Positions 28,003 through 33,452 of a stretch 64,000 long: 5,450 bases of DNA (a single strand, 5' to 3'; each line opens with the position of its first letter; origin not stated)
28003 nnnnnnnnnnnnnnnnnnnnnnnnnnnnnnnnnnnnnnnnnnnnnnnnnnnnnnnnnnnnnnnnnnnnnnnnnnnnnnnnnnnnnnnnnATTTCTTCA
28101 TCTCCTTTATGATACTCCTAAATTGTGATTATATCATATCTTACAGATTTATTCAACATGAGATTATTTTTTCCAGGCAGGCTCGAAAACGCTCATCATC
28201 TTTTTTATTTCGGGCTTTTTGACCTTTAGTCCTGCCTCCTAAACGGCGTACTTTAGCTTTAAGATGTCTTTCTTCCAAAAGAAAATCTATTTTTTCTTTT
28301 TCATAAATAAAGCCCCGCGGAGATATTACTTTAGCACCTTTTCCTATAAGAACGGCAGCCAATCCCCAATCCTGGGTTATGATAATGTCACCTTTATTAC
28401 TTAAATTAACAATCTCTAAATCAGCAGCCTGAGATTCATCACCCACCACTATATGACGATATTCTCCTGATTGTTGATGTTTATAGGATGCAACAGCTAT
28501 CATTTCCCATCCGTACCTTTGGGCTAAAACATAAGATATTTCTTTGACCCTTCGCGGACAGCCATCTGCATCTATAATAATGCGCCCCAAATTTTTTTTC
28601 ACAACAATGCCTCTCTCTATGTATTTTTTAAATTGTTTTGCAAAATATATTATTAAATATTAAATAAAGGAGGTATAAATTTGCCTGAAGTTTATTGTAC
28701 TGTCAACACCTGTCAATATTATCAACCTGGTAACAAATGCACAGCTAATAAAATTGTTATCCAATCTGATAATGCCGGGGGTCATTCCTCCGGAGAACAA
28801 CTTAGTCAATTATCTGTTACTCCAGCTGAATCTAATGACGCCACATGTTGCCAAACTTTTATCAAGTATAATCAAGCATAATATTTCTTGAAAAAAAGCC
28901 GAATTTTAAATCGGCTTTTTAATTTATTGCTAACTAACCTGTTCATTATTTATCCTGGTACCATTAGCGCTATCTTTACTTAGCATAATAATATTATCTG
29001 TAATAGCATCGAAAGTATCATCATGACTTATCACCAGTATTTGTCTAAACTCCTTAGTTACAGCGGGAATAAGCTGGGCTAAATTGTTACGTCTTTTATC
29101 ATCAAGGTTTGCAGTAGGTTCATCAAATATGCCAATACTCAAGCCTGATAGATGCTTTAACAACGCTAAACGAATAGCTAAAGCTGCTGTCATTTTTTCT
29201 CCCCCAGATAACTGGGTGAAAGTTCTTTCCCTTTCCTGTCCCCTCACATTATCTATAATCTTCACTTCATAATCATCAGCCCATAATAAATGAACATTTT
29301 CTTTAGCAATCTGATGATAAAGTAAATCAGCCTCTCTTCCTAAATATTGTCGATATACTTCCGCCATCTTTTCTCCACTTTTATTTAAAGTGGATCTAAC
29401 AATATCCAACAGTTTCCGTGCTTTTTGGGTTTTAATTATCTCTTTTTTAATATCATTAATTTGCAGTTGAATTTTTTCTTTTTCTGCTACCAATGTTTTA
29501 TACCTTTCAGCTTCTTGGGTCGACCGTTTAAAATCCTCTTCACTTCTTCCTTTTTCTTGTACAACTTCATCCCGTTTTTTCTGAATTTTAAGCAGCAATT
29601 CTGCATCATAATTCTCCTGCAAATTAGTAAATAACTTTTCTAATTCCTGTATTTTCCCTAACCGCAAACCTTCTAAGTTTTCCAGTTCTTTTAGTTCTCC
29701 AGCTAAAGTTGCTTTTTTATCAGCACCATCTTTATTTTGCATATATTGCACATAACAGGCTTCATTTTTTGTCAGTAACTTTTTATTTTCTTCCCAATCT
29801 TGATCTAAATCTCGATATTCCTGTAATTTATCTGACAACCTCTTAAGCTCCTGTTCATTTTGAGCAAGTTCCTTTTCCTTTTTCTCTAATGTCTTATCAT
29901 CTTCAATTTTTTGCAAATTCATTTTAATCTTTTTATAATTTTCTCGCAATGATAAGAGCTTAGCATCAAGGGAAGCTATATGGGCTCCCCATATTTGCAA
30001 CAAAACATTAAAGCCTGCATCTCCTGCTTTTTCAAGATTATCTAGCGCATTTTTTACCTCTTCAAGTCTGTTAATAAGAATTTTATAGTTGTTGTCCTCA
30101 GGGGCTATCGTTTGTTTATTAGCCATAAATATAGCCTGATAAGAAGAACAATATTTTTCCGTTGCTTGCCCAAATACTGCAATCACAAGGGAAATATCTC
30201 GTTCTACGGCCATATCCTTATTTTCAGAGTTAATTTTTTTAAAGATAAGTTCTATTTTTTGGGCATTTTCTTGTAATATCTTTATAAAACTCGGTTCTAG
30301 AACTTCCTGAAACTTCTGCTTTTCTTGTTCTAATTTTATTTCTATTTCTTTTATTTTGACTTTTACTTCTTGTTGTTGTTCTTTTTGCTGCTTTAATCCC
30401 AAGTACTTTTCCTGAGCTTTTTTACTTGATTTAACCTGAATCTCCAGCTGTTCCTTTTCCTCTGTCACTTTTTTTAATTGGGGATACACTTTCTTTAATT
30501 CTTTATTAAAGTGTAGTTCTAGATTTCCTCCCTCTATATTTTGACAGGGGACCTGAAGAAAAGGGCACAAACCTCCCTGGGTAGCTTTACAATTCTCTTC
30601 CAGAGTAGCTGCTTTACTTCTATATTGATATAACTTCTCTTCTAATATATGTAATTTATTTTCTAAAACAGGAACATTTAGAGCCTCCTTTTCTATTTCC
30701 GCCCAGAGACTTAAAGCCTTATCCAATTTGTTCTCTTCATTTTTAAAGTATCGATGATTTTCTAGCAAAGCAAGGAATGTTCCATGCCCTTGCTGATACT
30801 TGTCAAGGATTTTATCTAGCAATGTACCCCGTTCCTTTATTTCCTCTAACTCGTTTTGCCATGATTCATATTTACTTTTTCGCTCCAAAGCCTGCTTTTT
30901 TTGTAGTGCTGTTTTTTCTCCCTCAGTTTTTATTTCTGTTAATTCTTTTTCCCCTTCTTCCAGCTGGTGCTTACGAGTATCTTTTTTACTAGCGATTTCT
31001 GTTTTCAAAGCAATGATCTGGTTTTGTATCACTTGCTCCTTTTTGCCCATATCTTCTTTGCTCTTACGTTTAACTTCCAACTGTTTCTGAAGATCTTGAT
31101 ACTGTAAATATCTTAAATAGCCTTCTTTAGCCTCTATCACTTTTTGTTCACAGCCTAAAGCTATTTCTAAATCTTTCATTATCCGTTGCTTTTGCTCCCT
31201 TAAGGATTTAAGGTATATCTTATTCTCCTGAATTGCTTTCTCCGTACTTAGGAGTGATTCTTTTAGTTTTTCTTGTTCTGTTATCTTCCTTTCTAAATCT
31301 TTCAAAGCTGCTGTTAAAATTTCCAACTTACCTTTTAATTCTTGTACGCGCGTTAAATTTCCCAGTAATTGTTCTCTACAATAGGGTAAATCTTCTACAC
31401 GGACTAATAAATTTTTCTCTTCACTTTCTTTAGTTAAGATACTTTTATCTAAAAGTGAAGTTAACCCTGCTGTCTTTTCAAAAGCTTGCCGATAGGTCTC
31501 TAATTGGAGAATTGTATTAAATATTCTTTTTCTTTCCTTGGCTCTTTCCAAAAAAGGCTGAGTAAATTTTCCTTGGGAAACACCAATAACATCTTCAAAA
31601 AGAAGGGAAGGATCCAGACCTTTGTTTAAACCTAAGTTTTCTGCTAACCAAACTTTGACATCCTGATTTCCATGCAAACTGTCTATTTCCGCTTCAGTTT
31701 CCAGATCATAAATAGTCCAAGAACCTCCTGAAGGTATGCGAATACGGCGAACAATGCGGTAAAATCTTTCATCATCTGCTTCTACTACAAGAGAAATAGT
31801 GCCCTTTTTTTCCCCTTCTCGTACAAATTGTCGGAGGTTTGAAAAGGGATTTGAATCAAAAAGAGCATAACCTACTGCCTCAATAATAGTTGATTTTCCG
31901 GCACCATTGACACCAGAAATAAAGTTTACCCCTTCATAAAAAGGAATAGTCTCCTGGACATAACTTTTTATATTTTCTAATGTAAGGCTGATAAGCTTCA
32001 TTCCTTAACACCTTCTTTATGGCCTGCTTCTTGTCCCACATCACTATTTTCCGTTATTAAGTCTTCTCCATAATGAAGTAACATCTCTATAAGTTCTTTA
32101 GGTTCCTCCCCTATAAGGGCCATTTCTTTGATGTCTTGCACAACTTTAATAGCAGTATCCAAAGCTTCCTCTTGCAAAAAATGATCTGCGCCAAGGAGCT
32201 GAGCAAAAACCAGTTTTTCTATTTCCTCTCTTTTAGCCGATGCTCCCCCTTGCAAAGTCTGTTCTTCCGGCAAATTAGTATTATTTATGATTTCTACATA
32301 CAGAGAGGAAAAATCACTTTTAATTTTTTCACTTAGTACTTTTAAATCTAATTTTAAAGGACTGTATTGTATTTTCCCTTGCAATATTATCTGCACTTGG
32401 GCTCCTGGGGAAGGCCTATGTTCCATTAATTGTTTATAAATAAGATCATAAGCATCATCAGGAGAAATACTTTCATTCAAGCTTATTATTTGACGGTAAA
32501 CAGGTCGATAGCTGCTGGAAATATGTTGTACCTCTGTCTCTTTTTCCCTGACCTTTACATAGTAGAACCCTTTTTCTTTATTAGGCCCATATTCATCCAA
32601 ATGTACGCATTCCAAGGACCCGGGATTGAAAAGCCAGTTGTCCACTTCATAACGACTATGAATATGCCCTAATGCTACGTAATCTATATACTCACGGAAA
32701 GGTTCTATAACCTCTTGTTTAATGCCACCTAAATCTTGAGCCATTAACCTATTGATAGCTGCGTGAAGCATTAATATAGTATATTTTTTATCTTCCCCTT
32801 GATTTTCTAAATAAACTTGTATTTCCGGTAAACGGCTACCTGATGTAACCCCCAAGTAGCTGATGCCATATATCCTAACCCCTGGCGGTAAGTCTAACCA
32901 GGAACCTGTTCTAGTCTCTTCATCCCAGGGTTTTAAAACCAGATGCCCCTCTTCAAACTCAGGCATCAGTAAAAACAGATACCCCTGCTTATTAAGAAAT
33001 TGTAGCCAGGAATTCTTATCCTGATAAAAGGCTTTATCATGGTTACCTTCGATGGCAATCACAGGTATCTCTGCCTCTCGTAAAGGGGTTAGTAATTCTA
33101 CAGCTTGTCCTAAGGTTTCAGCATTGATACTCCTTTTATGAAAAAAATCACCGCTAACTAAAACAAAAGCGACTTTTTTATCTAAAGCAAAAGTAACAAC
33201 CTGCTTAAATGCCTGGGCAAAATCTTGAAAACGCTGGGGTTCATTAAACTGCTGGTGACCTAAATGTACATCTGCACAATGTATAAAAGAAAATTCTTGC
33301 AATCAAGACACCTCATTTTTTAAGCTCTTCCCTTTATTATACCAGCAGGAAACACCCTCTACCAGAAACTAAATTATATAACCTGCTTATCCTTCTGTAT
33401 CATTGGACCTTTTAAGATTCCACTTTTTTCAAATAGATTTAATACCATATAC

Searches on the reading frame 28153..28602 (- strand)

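Call 39: search_protein_families(library=pfam, proteins=[window:28153-28602:-], max_evalue=0.00001)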
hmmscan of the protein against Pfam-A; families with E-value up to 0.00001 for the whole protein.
window:28153-28602:- (149 aa): 1 family
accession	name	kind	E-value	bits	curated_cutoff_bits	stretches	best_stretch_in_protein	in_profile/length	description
PF02639.20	DUF188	-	4.1e-39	133.6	24.3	1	25-147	4-128/130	Uncharacterized BCR, YaiI/YqxD family COG1671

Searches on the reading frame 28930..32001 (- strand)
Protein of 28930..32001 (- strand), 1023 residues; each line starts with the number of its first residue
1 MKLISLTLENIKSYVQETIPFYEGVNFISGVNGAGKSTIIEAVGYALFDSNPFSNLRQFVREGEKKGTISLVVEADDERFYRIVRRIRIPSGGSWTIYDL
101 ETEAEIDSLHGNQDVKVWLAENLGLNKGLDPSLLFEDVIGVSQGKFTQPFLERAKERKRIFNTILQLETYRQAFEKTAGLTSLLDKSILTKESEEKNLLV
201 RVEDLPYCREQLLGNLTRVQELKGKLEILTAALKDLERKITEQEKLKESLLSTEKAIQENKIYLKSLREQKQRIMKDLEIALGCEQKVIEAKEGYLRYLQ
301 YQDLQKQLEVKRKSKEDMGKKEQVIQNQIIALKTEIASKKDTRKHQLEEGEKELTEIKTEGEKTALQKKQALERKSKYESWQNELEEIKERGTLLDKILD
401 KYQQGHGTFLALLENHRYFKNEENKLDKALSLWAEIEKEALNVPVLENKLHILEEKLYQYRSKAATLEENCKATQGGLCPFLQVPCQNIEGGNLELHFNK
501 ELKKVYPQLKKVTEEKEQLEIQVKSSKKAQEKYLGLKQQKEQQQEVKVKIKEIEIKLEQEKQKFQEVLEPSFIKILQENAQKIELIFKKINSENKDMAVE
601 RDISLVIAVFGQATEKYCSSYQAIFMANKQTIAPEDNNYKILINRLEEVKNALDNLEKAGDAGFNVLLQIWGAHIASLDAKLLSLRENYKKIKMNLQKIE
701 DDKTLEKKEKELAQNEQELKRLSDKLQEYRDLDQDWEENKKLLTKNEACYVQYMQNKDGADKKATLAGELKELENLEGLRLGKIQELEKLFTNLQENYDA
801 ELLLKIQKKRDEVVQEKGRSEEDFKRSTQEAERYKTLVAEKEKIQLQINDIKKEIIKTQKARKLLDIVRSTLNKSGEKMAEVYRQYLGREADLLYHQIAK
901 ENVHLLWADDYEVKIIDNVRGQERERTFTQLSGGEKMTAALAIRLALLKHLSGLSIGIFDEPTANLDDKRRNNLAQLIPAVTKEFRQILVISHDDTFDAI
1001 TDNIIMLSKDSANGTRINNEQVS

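Call 39: search_protein_families(library=pfam, proteins=[window:28930-32001:-], max_evalue=0.00001)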
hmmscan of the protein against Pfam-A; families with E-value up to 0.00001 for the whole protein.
window:28930-32001:- (1023 aa): 3 families
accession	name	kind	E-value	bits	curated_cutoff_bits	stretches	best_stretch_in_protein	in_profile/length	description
PF02463.25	SMC_N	-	7.2e-23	81.6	40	2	491-1008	76-212/220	RecF/RecN/SMC N terminal domain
PF13476.12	AAA_23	-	1.2e-15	59.1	27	1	5-279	1-201/201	AAA domain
PF13304.12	AAA_21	-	4.6e-09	37.2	27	1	826-996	168-301/304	AAA domain, putative AbiEii toxin, Type IV TA system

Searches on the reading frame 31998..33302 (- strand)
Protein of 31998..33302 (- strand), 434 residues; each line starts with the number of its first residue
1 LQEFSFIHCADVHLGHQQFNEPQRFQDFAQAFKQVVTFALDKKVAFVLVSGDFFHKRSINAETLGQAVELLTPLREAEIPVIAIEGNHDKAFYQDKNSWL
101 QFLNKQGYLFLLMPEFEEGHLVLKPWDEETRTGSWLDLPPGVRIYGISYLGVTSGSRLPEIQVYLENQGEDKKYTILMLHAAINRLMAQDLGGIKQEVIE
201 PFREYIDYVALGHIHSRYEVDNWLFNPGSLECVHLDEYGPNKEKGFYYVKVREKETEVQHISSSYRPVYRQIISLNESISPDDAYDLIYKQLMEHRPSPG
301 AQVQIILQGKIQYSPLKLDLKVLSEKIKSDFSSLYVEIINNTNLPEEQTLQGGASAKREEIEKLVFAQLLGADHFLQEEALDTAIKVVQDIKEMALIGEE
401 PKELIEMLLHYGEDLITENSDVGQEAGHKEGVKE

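Call 39: search_protein_families(library=pfam, proteins=[window:31998-33302:-], max_evalue=0.00001)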
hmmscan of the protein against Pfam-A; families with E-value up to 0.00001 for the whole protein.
window:31998-33302:- (434 aa): 2 families
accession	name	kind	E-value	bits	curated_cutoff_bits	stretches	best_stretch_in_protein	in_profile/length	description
PF00149.33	Metallophos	-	3.7e-16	60.6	21.5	1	5-216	2-190/191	Calcineurin-like phosphoesterase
PF12850.12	Metallophos_2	-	1.3e-07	32.2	27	1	7-231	4-136/154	Calcineurin-like phosphoesterase superfamily domain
